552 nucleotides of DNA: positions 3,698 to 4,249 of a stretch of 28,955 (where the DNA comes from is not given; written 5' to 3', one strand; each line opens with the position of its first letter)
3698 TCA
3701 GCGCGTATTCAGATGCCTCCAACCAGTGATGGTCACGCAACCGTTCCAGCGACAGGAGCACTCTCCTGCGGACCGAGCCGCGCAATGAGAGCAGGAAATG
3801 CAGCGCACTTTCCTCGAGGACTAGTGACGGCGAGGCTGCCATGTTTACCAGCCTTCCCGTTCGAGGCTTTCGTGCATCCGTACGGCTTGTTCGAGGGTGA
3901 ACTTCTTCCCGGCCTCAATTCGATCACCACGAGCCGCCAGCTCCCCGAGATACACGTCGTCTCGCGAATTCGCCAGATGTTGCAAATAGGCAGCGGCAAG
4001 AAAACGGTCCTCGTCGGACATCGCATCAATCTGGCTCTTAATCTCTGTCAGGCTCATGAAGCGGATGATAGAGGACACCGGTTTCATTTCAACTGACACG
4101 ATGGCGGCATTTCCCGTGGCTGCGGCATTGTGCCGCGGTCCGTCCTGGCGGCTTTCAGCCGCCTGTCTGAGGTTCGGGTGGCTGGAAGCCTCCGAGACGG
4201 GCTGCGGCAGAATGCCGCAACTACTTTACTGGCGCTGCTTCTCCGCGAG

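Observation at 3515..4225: RelE/ParE-type toxin-antitoxin pair lodged inside the dcw operon between murG and murC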

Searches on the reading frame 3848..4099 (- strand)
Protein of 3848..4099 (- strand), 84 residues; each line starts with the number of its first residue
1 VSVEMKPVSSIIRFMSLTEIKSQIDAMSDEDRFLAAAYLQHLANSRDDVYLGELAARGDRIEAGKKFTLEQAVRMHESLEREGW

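Call 3: search_protein_families(library=pfam, proteins=[window:3848-4099:-], max_evalue=1)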
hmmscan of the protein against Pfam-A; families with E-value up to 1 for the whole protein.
window:3848-4099:- (84 aa): 0 families

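Call 4: search_protein_families(library=ncbifam, proteins=[window:3848-4099:-], max_evalue=1)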
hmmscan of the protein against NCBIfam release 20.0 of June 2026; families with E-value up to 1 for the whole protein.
window:3848-4099:- (84 aa): 2 families
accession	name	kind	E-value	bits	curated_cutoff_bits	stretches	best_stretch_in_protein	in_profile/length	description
NF041167.1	f2_encap_cargo2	exception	0.054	12.8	400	1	28-73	110-155/366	family 2 encapsulin nanocompartment cargo protein terpene cyclase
TIGR01565.1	homeo_ZF_HD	subfamily_domain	0.16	11.9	57.45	1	66-84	7-25/58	homeobox domain, ZF-HD class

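Call 6: find_homologous_proteins(query=window:3848-4099:-, max_evalue=0.01)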
Query window:3848-4099:- (84 aa): 1 proteins with E <= 0.01 among 1 candidates.
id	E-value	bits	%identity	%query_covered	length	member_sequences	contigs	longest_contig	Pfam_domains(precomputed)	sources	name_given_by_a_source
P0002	9.8e-44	164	100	95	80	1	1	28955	-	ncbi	-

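Call 8: search_protein_families(library=padloc, proteins=[window:3848-4099:-], max_evalue=10)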
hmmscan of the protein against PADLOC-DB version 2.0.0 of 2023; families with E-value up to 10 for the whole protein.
window:3848-4099:- (84 aa): 0 families

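Call 10: search_solved_structures(query=window:3848-4099:-, max_evalue=10, show_alignments=3)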
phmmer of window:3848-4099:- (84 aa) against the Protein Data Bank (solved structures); distinct sequences matched with E-value up to 10: 1.
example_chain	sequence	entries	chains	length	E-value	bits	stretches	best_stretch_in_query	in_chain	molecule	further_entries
2os0_A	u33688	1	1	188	0.91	13.6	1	27-67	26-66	Peptide deformylase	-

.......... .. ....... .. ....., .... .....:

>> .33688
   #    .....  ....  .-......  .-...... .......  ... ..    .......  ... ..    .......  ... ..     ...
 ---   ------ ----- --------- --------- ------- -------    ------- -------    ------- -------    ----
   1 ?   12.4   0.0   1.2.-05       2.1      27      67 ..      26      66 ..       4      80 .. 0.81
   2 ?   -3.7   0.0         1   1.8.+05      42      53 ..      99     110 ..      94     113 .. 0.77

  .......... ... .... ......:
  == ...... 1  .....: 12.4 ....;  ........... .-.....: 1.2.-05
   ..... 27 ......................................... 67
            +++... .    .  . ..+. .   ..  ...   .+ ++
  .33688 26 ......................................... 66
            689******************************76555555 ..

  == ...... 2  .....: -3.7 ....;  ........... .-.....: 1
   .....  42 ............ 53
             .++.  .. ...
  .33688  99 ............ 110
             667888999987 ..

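Call 29: search_protein_families(library=pfam, alignment_id=A3, max_evalue=1)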
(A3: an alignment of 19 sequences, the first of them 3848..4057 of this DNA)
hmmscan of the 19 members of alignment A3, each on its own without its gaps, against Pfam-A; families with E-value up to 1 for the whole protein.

A. member 1, window:3848-4057:- (70 aa): 0 families

B. families by the number of members that match (of 19 scanned): 11 families
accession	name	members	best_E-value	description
PF08028.16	Acyl-CoA_dh_2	2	0.019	Acyl-CoA dehydrogenase, C-terminal domain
PF18282.7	RAP80_UIM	2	0.2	RAP80 N-terminal ubiquitin interaction motif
PF10925.13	DUF2680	1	0.0058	Protein of unknown function (DUF2680)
PF09642.15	YonK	1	0.013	YonK protein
PF14058.11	PcfK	1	0.036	PcfK-like protein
PF01099.22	Uteroglobin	1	0.045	Uteroglobin family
PF00439.30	Bromodomain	1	0.049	Bromodomain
PF05464.17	Phi-29_GP4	1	0.076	Phi-29-like late genes activator (early protein GP4)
PF14327.11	CSTF2_hinge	1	0.082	Hinge domain of cleavage stimulation factor subunit 2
PF19292.4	KPBB_C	1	0.11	Phosphorylase b kinase C-terminal domain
PF15053.11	Njmu-R1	1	0.14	Njmu-R1-like protein family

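Call 30: search_protein_families(library=ncbifam, alignment_id=A3, max_evalue=1)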
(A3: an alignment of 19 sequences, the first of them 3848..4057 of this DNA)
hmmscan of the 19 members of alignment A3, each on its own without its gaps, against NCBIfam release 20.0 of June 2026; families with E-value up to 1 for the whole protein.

A. member 1, window:3848-4057:- (70 aa): 2 families
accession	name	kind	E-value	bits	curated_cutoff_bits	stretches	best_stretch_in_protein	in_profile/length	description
NF041167.1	f2_encap_cargo2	exception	0.039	13.3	400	1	14-59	110-155/366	family 2 encapsulin nanocompartment cargo protein terpene cyclase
TIGR01565.1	homeo_ZF_HD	subfamily_domain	0.12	12.4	57.45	1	52-70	7-25/58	homeobox domain, ZF-HD class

B. families by the number of members that match (of 19 scanned): 5 families
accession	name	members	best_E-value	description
NF047526.1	LIC_10421_fam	1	0.037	LIC_10421 family protein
NF041167.1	f2_encap_cargo2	1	0.039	family 2 encapsulin nanocompartment cargo protein terpene cyclase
NF047917.1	MetX_acetyl_MTB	1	0.041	homoserine O-acetyltransferase MetX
NF006754.0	PRK09274.1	1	0.094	fatty acid CoA ligase family protein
TIGR01565.1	homeo_ZF_HD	1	0.12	homeobox domain, ZF-HD class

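Call 32: find_homologous_proteins(query=A3, max_evalue=0.001)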
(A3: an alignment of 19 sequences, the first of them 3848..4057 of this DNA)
Query A3 (19 sequences) (70 aa, profile of the alignment): 343 proteins with E <= 0.001 among 408 candidates; the best 120 are listed.
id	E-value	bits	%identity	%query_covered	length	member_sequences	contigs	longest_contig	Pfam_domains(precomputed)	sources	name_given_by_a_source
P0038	1.7e-34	136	54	99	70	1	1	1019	-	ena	-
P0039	1.9e-34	135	55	99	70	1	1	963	-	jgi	-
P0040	2.3e-34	135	58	99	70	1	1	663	-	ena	-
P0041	3.6e-34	135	52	99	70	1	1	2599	-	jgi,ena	-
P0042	5.9e-34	134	57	99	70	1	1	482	-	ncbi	-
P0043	6.3e-34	134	57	99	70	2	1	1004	-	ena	-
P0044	8.4e-34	133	58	99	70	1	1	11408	-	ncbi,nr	ncbi:MAG: hypothetical protein HY735_00025 [Verrucomicrobia bacterium]|nr:hypothetical protein [Verr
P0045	1.1e-33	133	55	99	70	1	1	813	-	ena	-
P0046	1.3e-33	133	57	99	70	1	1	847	-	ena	-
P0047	1.6e-33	132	57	99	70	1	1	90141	-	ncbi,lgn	-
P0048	3.1e-33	132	55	99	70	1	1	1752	-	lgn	-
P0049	3.2e-33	131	55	99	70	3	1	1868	-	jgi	-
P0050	3.3e-33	131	52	99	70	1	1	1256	-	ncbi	-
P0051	3.4e-33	131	61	99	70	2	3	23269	-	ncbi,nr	ncbi:MAG: hypothetical protein H0X66_14875 [Verrucomicrobia bacterium]|nr:hypothetical protein [Verr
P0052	3.5e-33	131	51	100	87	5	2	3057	-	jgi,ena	-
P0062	1.1e-32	130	64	99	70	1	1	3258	-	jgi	jgi:hypothetical protein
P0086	6.0e-32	127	55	99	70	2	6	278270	-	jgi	jgi:hypothetical protein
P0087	6.0e-32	127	59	99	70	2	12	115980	-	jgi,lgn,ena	jgi:hypothetical protein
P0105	1.7e-31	126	55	99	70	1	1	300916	-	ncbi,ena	-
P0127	7.5e-31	124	64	100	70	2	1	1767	-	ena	-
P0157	7.6e-30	121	59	100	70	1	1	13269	-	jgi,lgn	-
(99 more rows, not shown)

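Call 34: find_encoding_contigs(protein=P0105, flank=5000, max_places=3)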
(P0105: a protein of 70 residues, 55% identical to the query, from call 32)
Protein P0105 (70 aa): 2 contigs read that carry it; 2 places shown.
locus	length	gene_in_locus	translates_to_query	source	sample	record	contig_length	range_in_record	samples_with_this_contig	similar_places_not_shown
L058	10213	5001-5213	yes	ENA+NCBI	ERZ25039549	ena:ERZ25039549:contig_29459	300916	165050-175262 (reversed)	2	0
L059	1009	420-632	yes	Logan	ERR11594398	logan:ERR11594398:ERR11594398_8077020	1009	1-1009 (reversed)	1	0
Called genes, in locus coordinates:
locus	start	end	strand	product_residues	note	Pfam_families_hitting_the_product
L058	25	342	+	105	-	-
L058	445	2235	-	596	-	PF00654:Voltage_CLC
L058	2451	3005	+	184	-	PF11964:SpoIIAA-like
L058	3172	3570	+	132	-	-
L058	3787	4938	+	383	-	PF01408:GFO_IDH_MocA, PF22725:GFO_IDH_MocA_C3, PF02894:GFO_IDH_MocA_C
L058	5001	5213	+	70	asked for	-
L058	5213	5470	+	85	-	-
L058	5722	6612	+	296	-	PF01261:AP_endonuc_2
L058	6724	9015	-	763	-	PF17152:CHASE8 (faint), PF00672:HAMP, PF00512:HisKA, PF02518:HATPase_c, PF00072:Response_reg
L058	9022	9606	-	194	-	PF13689:DUF4154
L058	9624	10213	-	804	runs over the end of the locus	PF00047:ig (faint), PF13895:Ig_2 (faint), PF13927:Ig_3 (weak), PF07452:CHRD, PF13927:Ig_3, PF07679:I-set (weak), PF13927:Ig_3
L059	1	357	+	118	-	?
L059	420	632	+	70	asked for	-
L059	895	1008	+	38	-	?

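Call 35: find_encoding_contigs(protein=P0086, flank=5000, max_places=3)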
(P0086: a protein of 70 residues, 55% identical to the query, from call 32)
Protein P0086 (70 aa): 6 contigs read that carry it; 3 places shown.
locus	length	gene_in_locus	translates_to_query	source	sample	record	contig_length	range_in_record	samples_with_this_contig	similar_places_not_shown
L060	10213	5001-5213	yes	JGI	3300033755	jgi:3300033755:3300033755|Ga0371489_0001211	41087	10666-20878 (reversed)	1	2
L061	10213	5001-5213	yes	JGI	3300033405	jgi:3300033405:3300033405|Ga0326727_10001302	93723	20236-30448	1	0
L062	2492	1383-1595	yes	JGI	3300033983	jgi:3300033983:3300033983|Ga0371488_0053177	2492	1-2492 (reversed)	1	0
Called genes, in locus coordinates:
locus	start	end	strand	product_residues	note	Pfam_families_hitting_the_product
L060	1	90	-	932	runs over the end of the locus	PF00005:ABC_tran (faint), PF02463:SMC_N (faint), PF13191:AAA_16 (faint), PF13481:AAA_25 (faint), PF13555:AAA_29 (faint), PF20703:nSTAND1 (faint), PF20720:nSTAND3 (faint), PF17760:UvrA_inter, +5 more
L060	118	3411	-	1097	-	PF00005:ABC_tran (faint), PF02463:SMC_N (faint), PF13191:AAA_16 (faint), PF13304:AAA_21 (faint), PF13401:AAA_22 (faint), PF13555:AAA_29 (faint), PF17760:UvrA_inter (weak), PF17755:UvrA_DNA-bind, +2 more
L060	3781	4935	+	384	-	PF01408:GFO_IDH_MocA, PF22725:GFO_IDH_MocA_C3, PF02894:GFO_IDH_MocA_C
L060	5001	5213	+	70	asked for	-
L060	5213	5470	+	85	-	-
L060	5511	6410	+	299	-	PF01261:AP_endonuc_2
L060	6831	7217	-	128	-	PF16798:DUF5069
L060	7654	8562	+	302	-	PF00248:Aldo_ket_red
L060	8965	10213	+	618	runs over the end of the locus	PF03979:Sigma70_r1_1, PF00140:Sigma70_r1_2, PF04542:Sigma70_r2, PF04539:Sigma70_r3, PF04545:Sigma70_r4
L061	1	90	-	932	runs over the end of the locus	PF00005:ABC_tran (faint), PF02463:SMC_N (faint), PF13191:AAA_16 (faint), PF13481:AAA_25 (faint), PF13555:AAA_29 (faint), PF20703:nSTAND1 (faint), PF20720:nSTAND3 (faint), PF17760:UvrA_inter, +5 more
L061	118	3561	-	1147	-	PF00005:ABC_tran (faint), PF02463:SMC_N (faint), PF13555:AAA_29 (faint), PF20703:nSTAND1 (faint), PF20720:nSTAND3 (faint), PF13191:AAA_16 (faint), PF17760:UvrA_inter (weak), PF17755:UvrA_DNA-bind, +2 more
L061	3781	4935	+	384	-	PF01408:GFO_IDH_MocA, PF22725:GFO_IDH_MocA_C3, PF02894:GFO_IDH_MocA_C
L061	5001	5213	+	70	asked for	-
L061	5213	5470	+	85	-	-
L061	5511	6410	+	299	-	PF01261:AP_endonuc_2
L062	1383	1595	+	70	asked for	-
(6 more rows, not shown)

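Call 36: find_encoding_contigs(protein=P0087, flank=5000, max_places=4)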
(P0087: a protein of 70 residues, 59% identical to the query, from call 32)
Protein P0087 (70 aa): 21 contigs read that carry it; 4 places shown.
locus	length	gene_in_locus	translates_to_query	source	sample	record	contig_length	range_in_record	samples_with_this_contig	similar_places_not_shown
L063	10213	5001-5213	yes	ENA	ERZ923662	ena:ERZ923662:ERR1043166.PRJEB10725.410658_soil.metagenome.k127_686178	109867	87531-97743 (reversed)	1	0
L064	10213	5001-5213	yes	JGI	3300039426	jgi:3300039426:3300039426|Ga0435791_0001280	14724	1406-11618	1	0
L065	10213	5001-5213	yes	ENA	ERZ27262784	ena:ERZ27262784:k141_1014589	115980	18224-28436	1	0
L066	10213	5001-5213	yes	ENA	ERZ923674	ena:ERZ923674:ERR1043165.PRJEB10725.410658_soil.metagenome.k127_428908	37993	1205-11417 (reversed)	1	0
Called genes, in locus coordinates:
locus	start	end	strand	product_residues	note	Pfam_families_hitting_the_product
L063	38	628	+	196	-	-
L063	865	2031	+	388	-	PF01011:PQQ (faint), PF13360:PQQ_2 (weak), PF13570:Beta-prop_ACSF4, PF13360:PQQ_2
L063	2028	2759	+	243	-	PF04474:DUF554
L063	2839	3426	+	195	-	-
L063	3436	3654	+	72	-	-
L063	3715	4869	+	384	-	PF01408:GFO_IDH_MocA, PF22725:GFO_IDH_MocA_C3, PF02894:GFO_IDH_MocA_C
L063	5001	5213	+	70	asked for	-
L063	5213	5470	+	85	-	-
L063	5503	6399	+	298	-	PF01261:AP_endonuc_2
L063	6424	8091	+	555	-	-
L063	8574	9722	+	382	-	PF03781:FGE-sulfatase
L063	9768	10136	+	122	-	-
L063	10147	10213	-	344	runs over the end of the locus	PF16822:ALGX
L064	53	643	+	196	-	-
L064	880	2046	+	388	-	PF01011:PQQ (faint), PF13360:PQQ_2 (weak), PF13570:Beta-prop_ACSF4, PF13360:PQQ_2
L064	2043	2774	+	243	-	PF04474:DUF554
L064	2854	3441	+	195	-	-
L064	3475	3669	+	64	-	-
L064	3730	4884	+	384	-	PF01408:GFO_IDH_MocA, PF22725:GFO_IDH_MocA_C3, PF02894:GFO_IDH_MocA_C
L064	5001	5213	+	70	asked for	-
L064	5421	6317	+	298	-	PF01261:AP_endonuc_2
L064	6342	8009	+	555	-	-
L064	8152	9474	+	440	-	PF03781:FGE-sulfatase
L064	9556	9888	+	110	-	-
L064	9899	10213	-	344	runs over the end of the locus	PF16822:ALGX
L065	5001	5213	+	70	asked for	-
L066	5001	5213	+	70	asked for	-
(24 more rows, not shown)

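Call 61: predict_structure(alignment_id=A5)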
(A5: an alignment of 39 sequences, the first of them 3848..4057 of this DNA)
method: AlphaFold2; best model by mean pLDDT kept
length: 70 residues; sequences in the alignment: 39
mean_pLDDT: 74.5   pTM: 0.42
mean pLDDT of the five models: 74.5, 71.5, 67.8, 66.2, 56.7
residues with pLDDT >= 90: 0; 70-90: 51; 50-70: 19; < 50: 0
segments of 3 or more residues with pLDDT < 50: none
pLDDT, mean of each block of 10 residues (from residue 1): 68 77 77 83 72 67 77
secondary structure, 60 per line:
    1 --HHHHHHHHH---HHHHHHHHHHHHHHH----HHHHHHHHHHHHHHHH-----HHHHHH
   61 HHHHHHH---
elements in order: H3-11 H15-29 H34-49 H55-67
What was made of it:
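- Closest known: Compact RelE mRNA interferases. Different: The partner antitoxin is a four-helix protein, not the RelB, Phd or RHH type (call 61).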

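Call 66: search_solved_structures(query=A5, max_evalue=10, show_alignments=4)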
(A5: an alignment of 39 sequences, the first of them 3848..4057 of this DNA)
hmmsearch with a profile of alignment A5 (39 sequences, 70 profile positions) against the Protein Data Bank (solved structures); distinct sequences matched with E-value up to 10: 1.
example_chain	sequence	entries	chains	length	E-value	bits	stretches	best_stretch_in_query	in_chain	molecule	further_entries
6psd_E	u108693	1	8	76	0.57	13.7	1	31-69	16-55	EF-hand calcium-binding domain-containing protein 4B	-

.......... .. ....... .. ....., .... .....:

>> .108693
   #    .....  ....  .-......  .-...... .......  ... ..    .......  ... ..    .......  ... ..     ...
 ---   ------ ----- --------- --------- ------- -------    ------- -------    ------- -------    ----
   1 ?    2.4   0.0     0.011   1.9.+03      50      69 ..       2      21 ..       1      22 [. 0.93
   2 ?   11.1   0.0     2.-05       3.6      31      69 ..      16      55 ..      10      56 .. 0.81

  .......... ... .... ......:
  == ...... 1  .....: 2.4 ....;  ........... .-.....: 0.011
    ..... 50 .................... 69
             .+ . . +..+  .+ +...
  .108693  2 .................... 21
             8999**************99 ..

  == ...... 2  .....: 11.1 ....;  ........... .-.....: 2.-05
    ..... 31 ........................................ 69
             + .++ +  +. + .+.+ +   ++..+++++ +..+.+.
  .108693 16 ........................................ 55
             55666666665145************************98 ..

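Call 78: search_dna_similar(query=window:3848-4057:-, collection=plasmids, mode=protein, max_evalue=0.001, max_rows=10)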
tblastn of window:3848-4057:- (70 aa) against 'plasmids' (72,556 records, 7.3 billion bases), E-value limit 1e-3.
No match.

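Call 81: find_encoding_contigs(protein=P0062, flank=4000, max_places=3)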
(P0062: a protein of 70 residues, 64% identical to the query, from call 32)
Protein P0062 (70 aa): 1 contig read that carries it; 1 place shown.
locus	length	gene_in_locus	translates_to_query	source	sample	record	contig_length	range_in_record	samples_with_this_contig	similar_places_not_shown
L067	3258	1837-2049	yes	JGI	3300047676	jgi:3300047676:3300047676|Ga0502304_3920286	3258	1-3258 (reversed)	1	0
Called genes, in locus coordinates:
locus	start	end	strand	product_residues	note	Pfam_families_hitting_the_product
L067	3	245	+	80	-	?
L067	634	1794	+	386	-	PF01408:GFO_IDH_MocA, PF02629:CoA_binding (faint), PF03447:NAD_binding_3 (weak), PF03807:F420_oxidored (weak), PF22725:GFO_IDH_MocA_C3, PF02894:GFO_IDH_MocA_C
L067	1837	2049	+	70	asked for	-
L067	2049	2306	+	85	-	-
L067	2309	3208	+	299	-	PF01261:AP_endonuc_2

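Call 82: find_encoding_contigs(protein=P0127, flank=4000, max_places=3)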
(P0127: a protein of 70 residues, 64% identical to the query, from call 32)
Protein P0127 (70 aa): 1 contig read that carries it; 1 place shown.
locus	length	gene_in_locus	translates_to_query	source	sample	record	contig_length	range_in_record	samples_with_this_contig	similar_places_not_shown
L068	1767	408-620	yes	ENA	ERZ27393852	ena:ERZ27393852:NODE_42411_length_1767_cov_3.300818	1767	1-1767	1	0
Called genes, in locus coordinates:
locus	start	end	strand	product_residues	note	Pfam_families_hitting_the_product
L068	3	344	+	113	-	?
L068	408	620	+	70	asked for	-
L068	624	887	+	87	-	-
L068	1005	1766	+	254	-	?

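Call 83: find_encoding_contigs(protein=P0157, flank=5000, max_places=3)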
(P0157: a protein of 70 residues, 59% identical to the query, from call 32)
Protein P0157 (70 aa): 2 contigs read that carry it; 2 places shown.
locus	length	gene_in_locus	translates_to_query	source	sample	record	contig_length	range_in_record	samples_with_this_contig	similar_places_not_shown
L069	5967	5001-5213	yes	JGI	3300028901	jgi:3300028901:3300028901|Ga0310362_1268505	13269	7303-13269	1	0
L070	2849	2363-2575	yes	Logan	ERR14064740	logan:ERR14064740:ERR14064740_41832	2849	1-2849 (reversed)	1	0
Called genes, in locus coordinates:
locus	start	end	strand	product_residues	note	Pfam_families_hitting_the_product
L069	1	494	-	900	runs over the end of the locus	-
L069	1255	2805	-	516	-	PF13148:DUF3987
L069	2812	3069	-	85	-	-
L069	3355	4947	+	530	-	PF00884:Sulfatase, PF01663:Phosphodiest, PF16347:SGSH_C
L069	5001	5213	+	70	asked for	-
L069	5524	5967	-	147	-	?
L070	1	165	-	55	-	?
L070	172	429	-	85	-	-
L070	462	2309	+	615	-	PF00884:Sulfatase, PF01663:Phosphodiest, PF16347:SGSH_C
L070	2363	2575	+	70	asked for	-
